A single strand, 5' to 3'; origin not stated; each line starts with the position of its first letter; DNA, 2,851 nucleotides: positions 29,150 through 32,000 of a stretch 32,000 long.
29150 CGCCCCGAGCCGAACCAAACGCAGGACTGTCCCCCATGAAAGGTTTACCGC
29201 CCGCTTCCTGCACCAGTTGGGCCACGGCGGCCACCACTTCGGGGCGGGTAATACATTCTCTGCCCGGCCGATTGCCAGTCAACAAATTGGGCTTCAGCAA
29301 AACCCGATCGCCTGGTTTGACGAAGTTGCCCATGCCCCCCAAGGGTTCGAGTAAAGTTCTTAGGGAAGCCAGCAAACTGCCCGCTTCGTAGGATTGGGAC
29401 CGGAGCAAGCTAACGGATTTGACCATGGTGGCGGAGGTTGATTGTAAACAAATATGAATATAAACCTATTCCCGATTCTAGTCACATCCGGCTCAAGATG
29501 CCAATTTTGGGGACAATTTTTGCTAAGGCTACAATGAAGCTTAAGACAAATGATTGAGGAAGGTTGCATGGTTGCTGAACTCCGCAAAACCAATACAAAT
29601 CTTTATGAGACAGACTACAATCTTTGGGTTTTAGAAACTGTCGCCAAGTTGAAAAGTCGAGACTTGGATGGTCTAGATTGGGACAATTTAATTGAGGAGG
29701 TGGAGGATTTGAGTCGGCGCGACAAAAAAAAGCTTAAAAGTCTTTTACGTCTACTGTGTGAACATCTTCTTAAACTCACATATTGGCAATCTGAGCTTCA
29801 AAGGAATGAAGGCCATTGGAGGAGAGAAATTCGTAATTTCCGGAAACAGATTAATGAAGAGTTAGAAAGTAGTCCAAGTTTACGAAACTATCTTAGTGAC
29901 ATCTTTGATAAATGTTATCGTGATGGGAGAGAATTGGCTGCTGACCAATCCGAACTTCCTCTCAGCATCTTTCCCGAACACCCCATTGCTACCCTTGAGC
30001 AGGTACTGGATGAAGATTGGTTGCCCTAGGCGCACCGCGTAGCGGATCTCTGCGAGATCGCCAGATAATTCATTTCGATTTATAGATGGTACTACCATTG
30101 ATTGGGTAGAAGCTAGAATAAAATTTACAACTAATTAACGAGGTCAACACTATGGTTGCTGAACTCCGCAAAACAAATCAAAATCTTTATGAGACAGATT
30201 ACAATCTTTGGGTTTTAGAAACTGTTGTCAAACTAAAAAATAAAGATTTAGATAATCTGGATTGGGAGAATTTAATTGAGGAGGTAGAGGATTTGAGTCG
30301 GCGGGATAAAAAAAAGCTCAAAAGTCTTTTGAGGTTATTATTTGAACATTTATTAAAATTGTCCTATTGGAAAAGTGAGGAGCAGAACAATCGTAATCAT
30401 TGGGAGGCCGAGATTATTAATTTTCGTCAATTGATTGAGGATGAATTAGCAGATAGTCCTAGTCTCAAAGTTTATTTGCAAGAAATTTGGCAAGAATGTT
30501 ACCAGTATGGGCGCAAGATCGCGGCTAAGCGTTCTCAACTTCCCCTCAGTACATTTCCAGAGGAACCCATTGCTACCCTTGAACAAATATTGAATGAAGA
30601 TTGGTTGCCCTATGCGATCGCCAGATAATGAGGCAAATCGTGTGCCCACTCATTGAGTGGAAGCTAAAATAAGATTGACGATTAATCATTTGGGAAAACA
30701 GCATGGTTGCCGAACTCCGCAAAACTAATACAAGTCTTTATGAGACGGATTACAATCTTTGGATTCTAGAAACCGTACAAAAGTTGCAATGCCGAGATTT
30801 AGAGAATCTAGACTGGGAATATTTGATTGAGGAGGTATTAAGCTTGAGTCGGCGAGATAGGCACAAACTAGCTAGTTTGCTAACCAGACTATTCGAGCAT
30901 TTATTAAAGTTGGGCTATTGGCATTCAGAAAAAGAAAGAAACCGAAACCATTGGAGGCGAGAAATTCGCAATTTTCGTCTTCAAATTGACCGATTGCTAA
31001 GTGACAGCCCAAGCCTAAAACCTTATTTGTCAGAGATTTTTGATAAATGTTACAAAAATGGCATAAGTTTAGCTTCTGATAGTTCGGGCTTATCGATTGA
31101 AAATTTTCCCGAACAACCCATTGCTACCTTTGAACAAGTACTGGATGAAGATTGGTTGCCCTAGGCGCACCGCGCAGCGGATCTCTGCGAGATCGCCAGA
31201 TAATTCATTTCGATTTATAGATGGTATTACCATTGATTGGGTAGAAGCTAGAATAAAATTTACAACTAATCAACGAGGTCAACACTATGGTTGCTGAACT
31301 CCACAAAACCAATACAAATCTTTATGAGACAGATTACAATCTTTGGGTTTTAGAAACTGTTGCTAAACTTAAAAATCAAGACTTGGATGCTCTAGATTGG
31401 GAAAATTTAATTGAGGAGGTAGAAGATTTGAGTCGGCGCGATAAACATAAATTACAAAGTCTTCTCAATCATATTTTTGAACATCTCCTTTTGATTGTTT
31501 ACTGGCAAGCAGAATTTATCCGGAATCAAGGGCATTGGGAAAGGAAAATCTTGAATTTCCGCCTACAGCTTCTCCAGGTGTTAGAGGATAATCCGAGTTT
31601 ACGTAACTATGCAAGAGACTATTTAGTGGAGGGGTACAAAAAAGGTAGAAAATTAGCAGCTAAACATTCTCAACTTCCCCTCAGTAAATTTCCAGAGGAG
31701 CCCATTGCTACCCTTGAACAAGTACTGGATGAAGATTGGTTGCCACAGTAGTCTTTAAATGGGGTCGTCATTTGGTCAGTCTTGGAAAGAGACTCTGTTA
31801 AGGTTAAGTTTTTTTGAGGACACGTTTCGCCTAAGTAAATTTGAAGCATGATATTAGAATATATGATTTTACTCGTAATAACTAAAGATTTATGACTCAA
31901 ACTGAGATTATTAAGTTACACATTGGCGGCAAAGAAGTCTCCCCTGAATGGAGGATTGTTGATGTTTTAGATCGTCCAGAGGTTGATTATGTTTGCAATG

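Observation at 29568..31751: Tandem array of four DUF29 paralogs with homogenised ends and a mosaically diversified core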

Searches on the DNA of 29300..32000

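Call 66: search_rna_families(source=window, start=29300, end=32000, threshold=evalue, max_evalue=1)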
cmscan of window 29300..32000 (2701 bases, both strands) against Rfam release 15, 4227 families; matches with E-value up to 1: 0.
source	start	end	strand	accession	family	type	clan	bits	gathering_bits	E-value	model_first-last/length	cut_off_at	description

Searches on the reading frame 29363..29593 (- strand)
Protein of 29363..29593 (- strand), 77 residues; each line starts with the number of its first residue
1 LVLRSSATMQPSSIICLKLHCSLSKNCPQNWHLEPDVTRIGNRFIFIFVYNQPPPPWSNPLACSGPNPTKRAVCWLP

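Call 86: search_protein_families(library=pfam, proteins=[window:29363-29593:-], max_evalue=0.1)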
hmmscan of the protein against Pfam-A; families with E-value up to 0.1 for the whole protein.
window:29363-29593:- (77 aa): 0 families

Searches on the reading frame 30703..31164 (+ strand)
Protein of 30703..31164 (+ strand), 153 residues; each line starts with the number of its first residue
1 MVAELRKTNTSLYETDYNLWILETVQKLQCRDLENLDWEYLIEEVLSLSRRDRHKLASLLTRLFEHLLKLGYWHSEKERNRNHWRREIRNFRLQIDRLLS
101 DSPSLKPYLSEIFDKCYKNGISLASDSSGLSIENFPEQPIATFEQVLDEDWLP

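Call 4: search_protein_families(library=pfam, proteins=[window:30703-31164:+], max_evalue=0.01)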
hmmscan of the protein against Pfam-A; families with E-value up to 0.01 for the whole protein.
window:30703-31164:+ (153 aa): 1 family
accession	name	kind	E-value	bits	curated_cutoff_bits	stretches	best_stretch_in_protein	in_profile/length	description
PF01724.21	DUF29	-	1.4e-50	171.5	22.5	1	12-152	1-138/138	Domain of unknown function DUF29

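Call 16: search_protein_families(library=ncbifam, proteins=[window:30703-31164:+], max_evalue=1)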
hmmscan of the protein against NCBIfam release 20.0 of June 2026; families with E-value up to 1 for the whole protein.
window:30703-31164:+ (153 aa): 0 families

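Call 17: search_protein_families(library=padloc, proteins=[window:30703-31164:+], max_evalue=1)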
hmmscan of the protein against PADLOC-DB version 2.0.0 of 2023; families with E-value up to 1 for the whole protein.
window:30703-31164:+ (153 aa): 1 family
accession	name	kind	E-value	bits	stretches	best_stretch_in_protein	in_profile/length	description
PDLC02418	Aga_SIR2-Kinase-PNTD1-PNTD2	-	0.043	10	1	17-87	510-580/756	Class I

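Call 42: search_protein_families(library=phrogs, proteins=[window:30703-31164:+], max_evalue=0.01)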
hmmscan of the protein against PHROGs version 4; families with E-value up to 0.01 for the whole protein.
window:30703-31164:+ (153 aa): 1 family
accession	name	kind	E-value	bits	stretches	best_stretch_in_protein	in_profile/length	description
phrog_11797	-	unknown function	6.2e-14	53.3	1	12-153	4-142/143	-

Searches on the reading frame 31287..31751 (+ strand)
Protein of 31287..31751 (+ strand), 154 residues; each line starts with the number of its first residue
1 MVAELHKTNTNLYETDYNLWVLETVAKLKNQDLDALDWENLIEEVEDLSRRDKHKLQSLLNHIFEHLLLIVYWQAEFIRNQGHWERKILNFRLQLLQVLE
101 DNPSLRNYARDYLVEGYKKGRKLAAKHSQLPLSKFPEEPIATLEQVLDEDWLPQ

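Call 4: search_protein_families(library=pfam, proteins=[window:31287-31751:+], max_evalue=0.01)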
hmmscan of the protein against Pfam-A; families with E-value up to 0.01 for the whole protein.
window:31287-31751:+ (154 aa): 1 family
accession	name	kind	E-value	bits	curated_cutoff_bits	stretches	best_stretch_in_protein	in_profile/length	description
PF01724.21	DUF29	-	1.8e-45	155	22.5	1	12-152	1-138/138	Domain of unknown function DUF29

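Call 16: search_protein_families(library=ncbifam, proteins=[window:31287-31751:+], max_evalue=1)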
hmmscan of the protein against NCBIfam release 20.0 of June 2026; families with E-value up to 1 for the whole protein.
window:31287-31751:+ (154 aa): 0 families

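Call 17: search_protein_families(library=padloc, proteins=[window:31287-31751:+], max_evalue=1)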
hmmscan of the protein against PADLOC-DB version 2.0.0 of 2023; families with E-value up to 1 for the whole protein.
window:31287-31751:+ (154 aa): 0 families

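Call 42: search_protein_families(library=phrogs, proteins=[window:31287-31751:+], max_evalue=0.01)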
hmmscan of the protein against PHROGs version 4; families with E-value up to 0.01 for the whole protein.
window:31287-31751:+ (154 aa): 1 family
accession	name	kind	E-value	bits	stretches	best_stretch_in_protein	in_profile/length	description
phrog_11797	-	unknown function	8.9e-11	43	1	12-153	4-142/143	-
